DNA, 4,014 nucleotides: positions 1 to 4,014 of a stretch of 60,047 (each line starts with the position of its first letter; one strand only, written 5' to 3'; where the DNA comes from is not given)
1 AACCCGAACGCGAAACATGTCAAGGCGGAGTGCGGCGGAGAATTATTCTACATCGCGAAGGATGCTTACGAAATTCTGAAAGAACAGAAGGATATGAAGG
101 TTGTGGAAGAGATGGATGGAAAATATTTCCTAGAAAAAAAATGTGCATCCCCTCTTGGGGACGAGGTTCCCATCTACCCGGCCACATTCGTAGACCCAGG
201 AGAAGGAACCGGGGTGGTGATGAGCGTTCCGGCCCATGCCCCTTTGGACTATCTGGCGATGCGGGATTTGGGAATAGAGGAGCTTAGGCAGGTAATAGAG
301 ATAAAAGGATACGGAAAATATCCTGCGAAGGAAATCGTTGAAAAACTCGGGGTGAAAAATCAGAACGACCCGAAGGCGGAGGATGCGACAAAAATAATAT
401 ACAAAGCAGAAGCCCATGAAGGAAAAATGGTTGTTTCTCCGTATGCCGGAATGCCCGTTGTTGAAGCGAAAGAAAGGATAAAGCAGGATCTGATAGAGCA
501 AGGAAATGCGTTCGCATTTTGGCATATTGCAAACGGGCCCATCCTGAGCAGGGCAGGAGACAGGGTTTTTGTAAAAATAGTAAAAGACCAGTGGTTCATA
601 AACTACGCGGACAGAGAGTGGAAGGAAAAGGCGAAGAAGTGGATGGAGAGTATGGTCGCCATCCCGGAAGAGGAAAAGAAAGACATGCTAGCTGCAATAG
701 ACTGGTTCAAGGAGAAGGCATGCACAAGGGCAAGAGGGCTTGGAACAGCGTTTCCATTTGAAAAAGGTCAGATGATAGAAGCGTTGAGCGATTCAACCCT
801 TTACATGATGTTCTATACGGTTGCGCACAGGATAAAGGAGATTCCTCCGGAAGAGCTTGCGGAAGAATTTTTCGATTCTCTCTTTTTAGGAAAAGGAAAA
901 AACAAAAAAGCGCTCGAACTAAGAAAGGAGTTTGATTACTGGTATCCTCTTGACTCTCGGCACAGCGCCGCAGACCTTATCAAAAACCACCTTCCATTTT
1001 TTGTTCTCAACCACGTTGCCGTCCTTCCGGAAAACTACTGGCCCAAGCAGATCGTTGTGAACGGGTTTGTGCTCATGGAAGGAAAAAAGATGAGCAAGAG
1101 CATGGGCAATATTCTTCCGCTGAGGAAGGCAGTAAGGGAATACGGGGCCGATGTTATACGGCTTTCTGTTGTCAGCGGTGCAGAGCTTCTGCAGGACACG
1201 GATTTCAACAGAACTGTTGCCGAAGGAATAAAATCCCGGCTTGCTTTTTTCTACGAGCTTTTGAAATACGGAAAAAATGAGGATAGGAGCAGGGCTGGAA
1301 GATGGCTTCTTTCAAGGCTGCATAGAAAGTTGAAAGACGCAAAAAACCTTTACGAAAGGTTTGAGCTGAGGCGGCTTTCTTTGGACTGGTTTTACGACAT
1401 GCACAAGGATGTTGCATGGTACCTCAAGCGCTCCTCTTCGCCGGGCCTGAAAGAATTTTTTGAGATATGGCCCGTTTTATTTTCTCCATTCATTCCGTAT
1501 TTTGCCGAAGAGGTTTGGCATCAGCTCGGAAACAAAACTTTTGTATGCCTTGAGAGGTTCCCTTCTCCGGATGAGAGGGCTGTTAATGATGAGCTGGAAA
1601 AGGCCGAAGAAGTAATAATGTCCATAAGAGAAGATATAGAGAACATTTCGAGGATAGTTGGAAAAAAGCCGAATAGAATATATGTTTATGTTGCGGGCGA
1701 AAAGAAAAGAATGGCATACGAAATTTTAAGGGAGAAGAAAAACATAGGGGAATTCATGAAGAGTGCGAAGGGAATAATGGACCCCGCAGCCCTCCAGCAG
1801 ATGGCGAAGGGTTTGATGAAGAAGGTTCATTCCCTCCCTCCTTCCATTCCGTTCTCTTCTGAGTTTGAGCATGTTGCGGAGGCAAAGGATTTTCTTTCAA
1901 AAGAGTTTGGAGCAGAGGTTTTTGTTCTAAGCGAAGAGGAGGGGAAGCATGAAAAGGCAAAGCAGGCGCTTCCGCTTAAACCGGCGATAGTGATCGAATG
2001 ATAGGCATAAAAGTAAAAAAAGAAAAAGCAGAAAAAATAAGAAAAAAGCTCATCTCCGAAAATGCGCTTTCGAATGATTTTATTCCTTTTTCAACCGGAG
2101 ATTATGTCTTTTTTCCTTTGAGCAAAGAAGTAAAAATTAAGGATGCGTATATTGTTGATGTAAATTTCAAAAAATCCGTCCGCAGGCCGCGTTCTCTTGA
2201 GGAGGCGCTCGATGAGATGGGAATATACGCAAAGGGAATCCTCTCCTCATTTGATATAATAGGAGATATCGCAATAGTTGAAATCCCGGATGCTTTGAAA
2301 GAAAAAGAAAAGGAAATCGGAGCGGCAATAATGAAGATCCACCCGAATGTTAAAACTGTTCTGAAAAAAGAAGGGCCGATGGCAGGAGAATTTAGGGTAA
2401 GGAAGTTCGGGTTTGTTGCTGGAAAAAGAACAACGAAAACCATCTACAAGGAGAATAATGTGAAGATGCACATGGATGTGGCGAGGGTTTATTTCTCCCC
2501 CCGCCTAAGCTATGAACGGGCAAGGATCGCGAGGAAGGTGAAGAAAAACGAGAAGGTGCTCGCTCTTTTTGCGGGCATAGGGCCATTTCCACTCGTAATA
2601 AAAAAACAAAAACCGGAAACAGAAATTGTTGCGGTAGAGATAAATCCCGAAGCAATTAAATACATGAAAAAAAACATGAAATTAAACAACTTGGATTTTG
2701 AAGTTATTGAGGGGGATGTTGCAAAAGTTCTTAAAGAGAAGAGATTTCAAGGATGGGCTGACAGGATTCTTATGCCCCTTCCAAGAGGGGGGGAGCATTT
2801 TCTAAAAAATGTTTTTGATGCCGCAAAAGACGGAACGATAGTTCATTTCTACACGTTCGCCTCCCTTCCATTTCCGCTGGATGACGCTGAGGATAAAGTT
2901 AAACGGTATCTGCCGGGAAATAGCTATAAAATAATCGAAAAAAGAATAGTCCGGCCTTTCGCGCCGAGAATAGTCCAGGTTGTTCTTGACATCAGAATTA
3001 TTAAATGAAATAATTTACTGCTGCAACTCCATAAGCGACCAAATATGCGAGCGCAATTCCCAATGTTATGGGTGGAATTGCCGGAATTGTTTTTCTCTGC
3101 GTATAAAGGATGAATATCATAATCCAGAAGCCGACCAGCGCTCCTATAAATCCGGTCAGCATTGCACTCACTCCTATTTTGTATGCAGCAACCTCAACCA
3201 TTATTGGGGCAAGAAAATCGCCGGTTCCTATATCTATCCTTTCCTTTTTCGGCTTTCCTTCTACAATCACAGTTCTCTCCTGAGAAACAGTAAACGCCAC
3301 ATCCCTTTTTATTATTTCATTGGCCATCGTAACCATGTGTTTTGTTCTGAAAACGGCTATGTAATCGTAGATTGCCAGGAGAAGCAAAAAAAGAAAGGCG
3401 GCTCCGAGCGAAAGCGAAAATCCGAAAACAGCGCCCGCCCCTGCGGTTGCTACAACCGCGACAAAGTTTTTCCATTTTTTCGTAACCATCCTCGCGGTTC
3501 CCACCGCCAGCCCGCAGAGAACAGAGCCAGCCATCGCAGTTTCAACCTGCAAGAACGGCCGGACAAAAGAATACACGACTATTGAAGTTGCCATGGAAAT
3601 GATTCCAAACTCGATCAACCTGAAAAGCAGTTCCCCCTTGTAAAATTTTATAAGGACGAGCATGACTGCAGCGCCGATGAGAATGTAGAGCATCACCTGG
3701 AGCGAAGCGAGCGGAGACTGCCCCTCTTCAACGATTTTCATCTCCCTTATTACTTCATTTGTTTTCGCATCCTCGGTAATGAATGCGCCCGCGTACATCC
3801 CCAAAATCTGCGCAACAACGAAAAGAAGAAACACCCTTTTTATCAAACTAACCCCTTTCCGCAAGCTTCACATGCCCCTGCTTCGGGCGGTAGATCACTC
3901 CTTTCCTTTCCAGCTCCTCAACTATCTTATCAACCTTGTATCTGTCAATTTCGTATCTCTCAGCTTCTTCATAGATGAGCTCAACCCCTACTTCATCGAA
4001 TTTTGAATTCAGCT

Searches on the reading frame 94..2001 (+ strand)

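Call 58: search_protein_families(library=pfam, proteins=[window:94-2001:+], max_evalue=0.00001)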
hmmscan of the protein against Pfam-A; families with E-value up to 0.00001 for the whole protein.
window:94-2001:+ (635 aa): 5 families
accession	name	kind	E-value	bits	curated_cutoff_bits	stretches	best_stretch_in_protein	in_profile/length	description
PF08264.19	Anticodon_1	-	2e-20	73.6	25.1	1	403-523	2-137/148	Anticodon-binding domain of tRNA ligase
PF00133.28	tRNA-synt_1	-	4.5e-10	39.3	22.7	1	259-370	302-412/414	tRNA synthetases class I (I, L, M and V)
PF09334.17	tRNA-synt_1g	-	1.3e-09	37.8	20.1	1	275-373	267-368/391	tRNA synthetases class I (M)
PF13603.12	tRNA-synt_1_2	-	1.6e-06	28.2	25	0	12-73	84-145/185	Leucyl-tRNA synthetase, editing domain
PF01406.26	tRNA-synt_1e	-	4.7e-06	26.6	27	0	314-362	235-283/301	tRNA synthetases class I (C) catalytic domain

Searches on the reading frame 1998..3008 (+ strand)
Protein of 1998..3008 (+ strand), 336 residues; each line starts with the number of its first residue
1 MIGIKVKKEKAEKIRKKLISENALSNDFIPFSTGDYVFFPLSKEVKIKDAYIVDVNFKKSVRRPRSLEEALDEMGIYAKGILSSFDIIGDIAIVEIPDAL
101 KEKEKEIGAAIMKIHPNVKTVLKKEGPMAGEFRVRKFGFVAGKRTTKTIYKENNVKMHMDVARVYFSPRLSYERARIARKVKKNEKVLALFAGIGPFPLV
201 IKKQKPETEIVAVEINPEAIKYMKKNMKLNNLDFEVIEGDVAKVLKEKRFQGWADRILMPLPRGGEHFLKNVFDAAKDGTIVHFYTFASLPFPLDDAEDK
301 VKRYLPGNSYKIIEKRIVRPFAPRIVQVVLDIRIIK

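Call 58: search_protein_families(library=pfam, proteins=[window:1998-3008:+], max_evalue=0.00001)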
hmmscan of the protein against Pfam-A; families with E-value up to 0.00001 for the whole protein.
window:1998-3008:+ (336 aa): 6 families
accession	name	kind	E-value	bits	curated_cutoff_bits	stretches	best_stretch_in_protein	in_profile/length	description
PF02475.24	TRM5-TYW2_MTfase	-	4.1e-44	150.9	28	1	148-311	1-162/164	TRM5/TYW2 methyltransferase domain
PF25133.1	TYW2_N_2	-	1.5e-17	63.9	27.7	1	81-145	17-79/79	TYW2 N-terminal domain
PF18093.7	Trm5_N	-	3.2e-12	46.5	22.7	1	3-46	1-44/47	tRNA methyltransferase 5 N-terminal domain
PF05175.20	MTS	-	9.6e-09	35.5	23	1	183-250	31-99/170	Methyltransferase small domain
PF13847.12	Methyltransf_31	-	3.2e-07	30.6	27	1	182-251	2-71/145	Methyltransferase domain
PF09445.16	Methyltransf_15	-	3.2e-06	27.2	22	1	186-309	3-125/165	RNA cap guanine-N2 methyltransferase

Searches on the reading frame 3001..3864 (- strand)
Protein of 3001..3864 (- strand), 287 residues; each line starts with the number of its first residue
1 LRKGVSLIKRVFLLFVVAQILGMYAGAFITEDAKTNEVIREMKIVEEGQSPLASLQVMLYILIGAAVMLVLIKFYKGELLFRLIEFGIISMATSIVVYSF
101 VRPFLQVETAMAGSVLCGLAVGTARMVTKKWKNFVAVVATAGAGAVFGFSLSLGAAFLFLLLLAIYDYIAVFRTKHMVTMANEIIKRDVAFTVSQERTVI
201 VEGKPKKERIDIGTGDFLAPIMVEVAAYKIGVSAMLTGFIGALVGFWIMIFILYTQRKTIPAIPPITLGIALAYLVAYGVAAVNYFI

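Call 58: search_protein_families(library=pfam, proteins=[window:3001-3864:-], max_evalue=0.00001)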
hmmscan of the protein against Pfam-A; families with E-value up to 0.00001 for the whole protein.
window:3001-3864:- (287 aa): 1 family
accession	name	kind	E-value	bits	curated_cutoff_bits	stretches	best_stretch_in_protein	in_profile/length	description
PF06550.16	SPP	-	6.3e-17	62.4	23.9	1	39-278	20-278/283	Signal-peptide peptidase, presenilin aspartyl protease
